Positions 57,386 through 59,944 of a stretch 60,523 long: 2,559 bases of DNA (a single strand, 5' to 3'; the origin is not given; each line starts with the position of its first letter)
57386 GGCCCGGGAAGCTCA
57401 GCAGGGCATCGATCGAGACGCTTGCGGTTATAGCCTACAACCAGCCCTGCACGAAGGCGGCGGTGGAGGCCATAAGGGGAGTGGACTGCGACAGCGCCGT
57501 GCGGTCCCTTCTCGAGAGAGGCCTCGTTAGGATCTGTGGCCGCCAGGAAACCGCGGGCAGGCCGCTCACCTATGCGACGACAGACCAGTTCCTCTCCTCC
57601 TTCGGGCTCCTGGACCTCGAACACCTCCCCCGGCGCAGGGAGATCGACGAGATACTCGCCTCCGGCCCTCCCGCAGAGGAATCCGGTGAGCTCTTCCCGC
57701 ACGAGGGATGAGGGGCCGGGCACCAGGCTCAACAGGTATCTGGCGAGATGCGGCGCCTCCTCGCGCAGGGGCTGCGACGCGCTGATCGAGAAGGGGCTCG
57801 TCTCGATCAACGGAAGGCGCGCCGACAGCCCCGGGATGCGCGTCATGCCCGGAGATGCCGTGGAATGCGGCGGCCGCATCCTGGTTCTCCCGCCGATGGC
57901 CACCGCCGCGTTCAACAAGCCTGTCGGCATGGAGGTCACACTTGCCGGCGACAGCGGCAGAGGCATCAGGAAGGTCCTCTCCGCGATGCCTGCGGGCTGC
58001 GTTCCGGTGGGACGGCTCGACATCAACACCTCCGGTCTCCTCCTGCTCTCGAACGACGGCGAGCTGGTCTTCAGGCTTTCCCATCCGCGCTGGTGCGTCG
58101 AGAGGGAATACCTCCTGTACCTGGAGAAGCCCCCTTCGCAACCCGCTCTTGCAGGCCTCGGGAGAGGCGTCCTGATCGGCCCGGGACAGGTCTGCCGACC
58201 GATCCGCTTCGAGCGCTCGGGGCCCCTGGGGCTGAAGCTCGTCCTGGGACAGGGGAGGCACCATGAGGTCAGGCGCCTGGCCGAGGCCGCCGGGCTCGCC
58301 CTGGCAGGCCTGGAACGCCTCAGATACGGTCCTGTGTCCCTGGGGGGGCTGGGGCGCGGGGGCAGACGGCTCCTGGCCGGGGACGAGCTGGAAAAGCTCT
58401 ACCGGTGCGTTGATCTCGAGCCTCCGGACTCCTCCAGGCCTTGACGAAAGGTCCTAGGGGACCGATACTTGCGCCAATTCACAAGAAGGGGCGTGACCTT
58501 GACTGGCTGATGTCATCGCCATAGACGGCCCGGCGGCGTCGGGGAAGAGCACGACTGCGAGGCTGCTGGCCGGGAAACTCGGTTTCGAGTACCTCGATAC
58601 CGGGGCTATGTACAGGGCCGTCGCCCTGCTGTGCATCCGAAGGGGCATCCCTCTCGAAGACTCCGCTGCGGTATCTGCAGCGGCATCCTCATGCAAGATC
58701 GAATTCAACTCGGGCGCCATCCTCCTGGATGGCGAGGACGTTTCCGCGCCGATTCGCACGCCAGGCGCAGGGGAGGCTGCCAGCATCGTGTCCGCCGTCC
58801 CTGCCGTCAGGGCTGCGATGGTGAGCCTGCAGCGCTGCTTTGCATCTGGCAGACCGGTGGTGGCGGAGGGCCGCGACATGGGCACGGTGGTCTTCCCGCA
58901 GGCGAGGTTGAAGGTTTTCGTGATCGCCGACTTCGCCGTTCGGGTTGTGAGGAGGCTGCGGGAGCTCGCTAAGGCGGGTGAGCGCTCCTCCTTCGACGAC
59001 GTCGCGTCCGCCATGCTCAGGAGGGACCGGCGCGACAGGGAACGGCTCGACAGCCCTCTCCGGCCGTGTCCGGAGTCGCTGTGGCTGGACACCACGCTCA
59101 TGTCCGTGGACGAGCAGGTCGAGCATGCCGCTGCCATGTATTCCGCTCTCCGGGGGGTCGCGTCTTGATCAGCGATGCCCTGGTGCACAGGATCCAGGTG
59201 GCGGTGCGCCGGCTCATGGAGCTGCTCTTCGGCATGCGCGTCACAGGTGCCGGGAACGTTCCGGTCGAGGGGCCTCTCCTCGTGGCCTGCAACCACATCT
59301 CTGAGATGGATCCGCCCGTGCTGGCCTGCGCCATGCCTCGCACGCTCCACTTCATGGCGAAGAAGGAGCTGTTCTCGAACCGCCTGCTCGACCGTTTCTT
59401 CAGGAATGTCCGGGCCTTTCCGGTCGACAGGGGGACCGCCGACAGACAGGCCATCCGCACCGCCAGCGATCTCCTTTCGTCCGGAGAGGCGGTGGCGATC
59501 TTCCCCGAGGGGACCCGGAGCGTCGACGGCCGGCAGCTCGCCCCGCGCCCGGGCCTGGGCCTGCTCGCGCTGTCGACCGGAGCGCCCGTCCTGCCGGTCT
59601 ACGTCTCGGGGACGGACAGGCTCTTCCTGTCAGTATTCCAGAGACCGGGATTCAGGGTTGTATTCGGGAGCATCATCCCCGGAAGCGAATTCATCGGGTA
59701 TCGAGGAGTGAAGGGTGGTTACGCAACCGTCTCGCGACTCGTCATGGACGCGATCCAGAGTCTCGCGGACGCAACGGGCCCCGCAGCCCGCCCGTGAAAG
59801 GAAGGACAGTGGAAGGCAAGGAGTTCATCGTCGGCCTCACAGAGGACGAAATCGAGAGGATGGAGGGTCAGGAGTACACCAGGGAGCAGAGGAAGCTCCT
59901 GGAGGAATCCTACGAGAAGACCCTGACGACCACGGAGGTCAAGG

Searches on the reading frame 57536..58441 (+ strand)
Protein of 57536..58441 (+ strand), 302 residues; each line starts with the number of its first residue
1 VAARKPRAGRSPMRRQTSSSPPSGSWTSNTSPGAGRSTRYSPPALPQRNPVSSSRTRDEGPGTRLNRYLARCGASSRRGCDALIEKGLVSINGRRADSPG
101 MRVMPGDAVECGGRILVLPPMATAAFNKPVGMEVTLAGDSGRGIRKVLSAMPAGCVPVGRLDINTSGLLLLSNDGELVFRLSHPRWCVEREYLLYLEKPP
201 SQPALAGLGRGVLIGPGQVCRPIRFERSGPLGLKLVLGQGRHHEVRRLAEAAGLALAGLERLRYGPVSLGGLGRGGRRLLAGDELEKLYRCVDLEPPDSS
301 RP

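Call 88: search_protein_families(library=pfam, proteins=[window:57536-58441:+], max_evalue=0.00001)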
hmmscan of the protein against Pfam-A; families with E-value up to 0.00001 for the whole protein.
window:57536-58441:+ (302 aa): 2 families
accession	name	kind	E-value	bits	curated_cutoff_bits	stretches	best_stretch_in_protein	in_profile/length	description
PF00849.27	PseudoU_synth_2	-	2.7e-13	50.9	26.8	1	125-201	4-87/152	RNA pseudouridylate synthase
PF01479.30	S4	-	6.3e-10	39.1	22.8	1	64-109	2-48/48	S4 domain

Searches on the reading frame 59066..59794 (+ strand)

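Call 88: search_protein_families(library=pfam, proteins=[window:59066-59794:+], max_evalue=0.00001)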
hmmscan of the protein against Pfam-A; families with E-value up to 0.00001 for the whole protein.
window:59066-59794:+ (243 aa): 1 family
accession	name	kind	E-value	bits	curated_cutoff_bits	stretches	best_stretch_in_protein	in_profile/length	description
PF01553.26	Acyltransferase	-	1.5e-30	106.1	23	1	57-181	2-132/132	Acyltransferase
